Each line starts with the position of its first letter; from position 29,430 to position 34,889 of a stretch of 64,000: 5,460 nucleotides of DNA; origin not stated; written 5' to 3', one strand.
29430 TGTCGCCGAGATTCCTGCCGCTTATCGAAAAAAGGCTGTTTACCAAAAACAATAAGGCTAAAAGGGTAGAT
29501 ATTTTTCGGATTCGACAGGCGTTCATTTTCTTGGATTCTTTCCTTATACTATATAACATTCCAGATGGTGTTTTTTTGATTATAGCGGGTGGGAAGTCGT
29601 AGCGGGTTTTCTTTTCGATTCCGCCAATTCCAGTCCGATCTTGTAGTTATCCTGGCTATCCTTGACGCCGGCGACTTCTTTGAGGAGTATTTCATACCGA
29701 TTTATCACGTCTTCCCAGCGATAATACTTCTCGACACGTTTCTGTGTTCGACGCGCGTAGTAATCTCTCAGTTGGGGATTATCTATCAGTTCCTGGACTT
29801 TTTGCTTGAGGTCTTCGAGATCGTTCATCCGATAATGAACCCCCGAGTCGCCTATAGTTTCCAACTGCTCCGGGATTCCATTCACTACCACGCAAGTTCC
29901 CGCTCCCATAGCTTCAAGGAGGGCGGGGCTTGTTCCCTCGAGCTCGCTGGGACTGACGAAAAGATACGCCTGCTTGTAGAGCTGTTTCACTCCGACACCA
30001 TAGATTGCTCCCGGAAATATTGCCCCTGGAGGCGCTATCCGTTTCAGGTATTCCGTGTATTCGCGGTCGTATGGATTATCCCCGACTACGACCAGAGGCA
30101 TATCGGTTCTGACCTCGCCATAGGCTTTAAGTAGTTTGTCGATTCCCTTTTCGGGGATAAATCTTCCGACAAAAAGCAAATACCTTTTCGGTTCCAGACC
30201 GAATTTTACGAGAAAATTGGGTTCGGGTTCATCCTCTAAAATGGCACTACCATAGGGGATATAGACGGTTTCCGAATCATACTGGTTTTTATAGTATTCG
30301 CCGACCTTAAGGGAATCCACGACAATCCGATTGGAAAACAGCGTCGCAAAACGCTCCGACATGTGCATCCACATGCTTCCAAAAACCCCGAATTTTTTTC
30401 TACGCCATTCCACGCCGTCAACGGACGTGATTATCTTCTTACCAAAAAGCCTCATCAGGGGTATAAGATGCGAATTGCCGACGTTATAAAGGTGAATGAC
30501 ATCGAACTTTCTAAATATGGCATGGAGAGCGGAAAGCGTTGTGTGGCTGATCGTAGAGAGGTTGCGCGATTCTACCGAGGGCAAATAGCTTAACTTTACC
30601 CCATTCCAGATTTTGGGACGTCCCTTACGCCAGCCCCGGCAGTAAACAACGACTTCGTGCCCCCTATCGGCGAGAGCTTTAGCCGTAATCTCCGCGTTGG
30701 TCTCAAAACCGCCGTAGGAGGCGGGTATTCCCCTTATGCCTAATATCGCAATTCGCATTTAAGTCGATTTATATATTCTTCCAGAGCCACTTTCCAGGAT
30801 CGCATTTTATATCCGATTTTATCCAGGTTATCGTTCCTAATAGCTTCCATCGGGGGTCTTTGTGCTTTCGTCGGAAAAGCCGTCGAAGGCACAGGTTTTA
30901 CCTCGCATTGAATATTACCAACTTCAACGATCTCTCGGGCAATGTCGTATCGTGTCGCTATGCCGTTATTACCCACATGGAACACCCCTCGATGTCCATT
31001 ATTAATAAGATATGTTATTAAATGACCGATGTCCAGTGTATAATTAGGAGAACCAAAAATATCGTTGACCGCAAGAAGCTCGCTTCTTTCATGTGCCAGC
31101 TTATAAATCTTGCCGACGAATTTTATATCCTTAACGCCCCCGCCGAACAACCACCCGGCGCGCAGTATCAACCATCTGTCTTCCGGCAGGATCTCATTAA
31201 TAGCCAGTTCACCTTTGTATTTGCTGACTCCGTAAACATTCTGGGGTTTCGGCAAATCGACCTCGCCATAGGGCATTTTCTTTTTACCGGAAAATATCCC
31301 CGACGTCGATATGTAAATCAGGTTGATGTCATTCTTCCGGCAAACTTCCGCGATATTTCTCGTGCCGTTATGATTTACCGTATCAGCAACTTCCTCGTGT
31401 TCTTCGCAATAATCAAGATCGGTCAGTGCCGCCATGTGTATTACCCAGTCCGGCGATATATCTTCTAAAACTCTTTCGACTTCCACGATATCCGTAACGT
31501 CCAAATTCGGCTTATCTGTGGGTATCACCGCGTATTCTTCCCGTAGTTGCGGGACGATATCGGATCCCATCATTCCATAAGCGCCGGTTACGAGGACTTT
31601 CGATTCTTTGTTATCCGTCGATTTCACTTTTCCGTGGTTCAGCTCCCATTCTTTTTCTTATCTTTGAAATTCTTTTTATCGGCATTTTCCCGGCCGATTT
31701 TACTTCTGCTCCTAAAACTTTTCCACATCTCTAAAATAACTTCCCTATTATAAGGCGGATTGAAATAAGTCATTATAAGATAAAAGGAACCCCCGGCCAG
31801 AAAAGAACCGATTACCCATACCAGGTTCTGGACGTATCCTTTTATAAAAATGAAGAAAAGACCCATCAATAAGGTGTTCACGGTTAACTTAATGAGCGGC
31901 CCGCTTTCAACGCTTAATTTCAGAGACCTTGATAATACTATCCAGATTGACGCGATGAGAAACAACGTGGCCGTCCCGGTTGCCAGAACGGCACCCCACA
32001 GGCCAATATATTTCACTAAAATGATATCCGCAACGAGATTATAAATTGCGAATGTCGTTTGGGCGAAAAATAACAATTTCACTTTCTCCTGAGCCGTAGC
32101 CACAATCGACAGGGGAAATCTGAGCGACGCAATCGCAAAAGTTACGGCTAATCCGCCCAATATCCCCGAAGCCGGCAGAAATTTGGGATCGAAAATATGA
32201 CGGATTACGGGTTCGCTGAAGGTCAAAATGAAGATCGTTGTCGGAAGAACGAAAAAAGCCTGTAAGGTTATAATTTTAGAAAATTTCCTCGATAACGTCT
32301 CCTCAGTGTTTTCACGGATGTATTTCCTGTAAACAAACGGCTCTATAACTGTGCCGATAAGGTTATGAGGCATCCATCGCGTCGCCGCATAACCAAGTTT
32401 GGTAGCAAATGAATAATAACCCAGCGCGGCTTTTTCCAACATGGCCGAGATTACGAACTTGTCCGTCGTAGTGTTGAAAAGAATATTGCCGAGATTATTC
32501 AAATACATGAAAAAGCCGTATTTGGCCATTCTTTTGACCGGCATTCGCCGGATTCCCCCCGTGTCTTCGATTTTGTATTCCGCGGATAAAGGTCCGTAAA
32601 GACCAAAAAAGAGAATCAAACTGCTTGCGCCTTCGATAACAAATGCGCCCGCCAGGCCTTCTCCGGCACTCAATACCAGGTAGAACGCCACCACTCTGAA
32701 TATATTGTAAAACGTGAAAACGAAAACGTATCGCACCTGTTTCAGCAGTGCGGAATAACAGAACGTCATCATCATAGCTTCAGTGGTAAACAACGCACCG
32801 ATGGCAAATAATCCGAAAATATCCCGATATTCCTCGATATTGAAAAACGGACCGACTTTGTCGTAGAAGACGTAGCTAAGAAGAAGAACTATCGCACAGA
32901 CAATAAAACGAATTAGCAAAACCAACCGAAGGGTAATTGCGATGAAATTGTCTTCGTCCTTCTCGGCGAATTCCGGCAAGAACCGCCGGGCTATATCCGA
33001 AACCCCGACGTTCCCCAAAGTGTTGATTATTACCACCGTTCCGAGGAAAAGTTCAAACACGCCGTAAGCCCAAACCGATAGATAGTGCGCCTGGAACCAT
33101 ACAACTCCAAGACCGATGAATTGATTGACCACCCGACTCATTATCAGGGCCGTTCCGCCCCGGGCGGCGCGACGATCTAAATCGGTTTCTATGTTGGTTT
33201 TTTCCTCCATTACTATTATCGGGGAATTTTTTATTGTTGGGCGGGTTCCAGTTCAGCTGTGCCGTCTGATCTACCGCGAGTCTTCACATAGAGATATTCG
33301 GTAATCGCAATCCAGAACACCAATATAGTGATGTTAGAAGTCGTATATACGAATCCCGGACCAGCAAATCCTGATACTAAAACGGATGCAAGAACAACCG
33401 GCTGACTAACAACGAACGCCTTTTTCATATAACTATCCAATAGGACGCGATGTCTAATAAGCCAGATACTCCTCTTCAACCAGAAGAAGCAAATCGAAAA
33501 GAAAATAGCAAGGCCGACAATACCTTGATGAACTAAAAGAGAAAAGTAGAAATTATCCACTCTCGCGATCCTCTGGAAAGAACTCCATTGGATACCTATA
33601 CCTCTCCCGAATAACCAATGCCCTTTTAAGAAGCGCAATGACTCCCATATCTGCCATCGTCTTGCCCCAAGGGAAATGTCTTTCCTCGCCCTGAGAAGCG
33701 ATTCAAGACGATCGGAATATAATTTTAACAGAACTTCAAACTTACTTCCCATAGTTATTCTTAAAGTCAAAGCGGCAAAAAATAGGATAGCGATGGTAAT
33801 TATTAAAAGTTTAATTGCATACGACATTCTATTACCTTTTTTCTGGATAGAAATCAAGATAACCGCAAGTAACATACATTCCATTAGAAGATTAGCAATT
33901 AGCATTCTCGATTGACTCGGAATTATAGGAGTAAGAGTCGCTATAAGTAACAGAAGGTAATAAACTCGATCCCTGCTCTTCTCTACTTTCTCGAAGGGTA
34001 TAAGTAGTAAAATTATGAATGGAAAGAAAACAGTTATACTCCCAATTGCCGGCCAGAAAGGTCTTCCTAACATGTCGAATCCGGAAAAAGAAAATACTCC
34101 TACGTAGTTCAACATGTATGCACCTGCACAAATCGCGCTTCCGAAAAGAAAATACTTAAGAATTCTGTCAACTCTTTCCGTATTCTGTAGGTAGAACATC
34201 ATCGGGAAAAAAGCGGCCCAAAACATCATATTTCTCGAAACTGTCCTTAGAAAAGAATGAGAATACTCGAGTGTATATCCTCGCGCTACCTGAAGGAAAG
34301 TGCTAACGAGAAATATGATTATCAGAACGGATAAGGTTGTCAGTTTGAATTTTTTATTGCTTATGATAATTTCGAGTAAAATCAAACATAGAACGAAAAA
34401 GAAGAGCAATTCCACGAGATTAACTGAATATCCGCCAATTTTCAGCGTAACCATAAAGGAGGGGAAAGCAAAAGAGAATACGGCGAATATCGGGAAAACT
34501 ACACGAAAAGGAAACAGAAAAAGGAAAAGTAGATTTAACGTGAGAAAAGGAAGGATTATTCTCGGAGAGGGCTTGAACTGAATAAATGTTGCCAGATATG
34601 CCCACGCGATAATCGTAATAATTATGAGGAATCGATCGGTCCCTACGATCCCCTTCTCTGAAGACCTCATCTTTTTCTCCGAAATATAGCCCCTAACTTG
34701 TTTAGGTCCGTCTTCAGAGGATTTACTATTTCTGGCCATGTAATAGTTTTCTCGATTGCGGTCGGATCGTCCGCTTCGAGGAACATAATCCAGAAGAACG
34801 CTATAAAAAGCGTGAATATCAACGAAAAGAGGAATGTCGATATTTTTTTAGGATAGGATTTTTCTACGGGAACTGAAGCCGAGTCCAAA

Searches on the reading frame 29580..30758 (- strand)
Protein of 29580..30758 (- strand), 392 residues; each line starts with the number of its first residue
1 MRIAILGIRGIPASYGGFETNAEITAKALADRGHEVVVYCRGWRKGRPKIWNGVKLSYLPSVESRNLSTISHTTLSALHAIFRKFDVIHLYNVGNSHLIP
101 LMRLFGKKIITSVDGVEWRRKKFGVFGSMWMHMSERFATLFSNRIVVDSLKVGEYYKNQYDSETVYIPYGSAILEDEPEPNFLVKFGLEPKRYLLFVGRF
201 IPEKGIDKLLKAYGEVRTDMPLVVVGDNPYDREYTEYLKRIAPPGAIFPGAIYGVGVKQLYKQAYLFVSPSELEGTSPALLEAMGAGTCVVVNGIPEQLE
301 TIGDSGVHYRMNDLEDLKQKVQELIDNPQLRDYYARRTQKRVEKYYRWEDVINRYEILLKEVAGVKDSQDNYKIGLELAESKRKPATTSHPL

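Call 10: search_protein_families(library=pfam, proteins=[window:29580-30758:-], max_evalue=0.001)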
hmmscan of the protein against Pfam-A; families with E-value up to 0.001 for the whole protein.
window:29580-30758:- (392 aa): 6 families
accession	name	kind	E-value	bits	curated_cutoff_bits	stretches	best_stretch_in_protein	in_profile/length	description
PF00534.26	Glycos_transf_1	-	1.1e-24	87.4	26.4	1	189-341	13-172/172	Glycosyl transferases group 1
PF13692.12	Glyco_trans_1_4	-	3.2e-22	79.7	27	1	192-327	2-142/142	Glycosyl transferases group 1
PF09314.17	DUF1972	-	1.6e-11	44.5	25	1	106-171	119-185/186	Domain of unknown function (DUF1972)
PF13439.12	Glyco_transf_4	-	7.4e-11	42.8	28.5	1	15-166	1-161/170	Glycosyltransferase Family 4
PF13524.12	Glyco_trans_1_2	-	2.5e-09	37.7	25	1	218-354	13-141/144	Glycosyl transferase-like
PF13579.12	Glyco_trans_4_4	-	5.2e-06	27.3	29.7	1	16-170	1-158/158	Glycosyl transferase 4-like domain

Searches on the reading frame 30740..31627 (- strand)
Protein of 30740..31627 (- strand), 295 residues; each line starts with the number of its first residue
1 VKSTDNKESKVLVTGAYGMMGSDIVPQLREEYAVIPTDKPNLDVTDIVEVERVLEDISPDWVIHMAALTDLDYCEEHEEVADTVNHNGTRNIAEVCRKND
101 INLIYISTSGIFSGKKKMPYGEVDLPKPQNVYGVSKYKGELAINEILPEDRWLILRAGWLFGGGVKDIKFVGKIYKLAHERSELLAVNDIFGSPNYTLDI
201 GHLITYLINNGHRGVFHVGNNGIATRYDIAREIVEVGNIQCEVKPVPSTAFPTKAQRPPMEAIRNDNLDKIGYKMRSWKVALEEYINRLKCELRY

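Call 10: search_protein_families(library=pfam, proteins=[window:30740-31627:-], max_evalue=0.001)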
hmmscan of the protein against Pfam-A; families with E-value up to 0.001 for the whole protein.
window:30740-31627:- (295 aa): 6 families
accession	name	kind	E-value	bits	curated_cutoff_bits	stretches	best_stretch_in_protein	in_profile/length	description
PF04321.23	RmlD_sub_bind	-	8.2e-74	248.7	27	1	10-290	2-286/287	RmlD substrate binding domain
PF01370.27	Epimerase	-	1.8e-23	83.6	20.9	1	11-166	1-177/240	NAD dependent epimerase/dehydratase family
PF16363.11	GDP_Man_Dehyd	-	3.3e-13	50.2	27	1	42-142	59-163/332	GDP-mannose 4,6 dehydratase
PF01073.25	3Beta_HSD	-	1.3e-11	44.5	22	1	41-140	51-154/280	3-beta hydroxysteroid dehydrogenase/isomerase family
PF02719.21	Polysacc_synt_2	-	3.4e-09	36.8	20.2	1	43-109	62-129/293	Polysaccharide biosynthesis protein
PF07993.18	NAD_binding_4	-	2e-06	27.6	20.1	1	60-159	90-206/258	Male sterility protein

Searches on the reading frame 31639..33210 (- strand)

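Call 10: search_protein_families(library=pfam, proteins=[window:31639-33210:-], max_evalue=0.001)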
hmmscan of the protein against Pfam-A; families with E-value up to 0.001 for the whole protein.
window:31639-33210:- (523 aa): 3 families
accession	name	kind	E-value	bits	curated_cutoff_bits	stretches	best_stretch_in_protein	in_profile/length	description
PF13440.11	Polysacc_synt_3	-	2.1e-12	47.3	23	1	94-347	47-291/293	Polysaccharide biosynthesis protein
PF01943.22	Polysacc_synt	-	1.7e-10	41.3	28.2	1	16-277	2-255/274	Polysaccharide biosynthesis protein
PF03023.19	MurJ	-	9e-05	21.7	27.4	1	76-472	36-447/451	Lipid II flippase MurJ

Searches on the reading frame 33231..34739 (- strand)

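Call 50: search_protein_families(library=pfam, proteins=[window:33231-34739:-], max_evalue=0.00001)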
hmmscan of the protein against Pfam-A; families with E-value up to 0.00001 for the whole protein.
window:33231-34739:- (502 aa): 1 family
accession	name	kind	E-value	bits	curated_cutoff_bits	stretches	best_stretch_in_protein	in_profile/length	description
PF04932.20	Wzy_C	-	1.1e-06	29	31.7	1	264-414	2-149/149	O-Antigen ligase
